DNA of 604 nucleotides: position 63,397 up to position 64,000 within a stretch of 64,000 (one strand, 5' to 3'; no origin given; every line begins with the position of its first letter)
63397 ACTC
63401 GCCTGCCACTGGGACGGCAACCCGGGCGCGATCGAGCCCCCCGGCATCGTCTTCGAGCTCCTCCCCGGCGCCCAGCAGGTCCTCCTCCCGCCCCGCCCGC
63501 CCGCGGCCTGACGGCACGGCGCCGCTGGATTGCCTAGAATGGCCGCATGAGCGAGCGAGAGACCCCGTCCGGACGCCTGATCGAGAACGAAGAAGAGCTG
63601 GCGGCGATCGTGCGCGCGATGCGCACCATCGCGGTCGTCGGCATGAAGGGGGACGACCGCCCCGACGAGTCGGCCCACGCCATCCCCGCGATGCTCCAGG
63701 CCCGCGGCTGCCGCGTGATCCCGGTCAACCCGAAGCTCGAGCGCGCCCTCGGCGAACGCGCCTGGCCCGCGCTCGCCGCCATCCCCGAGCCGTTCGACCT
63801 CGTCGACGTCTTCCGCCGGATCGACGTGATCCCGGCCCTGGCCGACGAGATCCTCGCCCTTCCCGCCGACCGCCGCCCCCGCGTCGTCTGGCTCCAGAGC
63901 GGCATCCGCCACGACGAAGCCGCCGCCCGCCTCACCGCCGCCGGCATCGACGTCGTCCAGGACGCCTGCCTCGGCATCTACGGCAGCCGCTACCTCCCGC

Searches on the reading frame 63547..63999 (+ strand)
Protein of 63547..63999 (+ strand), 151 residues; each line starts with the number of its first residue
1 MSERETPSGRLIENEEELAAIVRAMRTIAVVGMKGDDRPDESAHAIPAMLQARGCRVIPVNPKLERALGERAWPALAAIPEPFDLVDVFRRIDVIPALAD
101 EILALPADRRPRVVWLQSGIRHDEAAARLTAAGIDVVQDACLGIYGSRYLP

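Call 84: search_protein_families(library=pfam, proteins=[window:63547-63999:+], max_evalue=0.0001)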
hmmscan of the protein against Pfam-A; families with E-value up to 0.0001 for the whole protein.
window:63547-63999:+ (151 aa): 1 family
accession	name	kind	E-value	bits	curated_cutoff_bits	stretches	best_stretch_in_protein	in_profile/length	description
PF13380.12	CoA_binding_2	-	9.2e-34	116.8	22.8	1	26-146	1-115/116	CoA binding domain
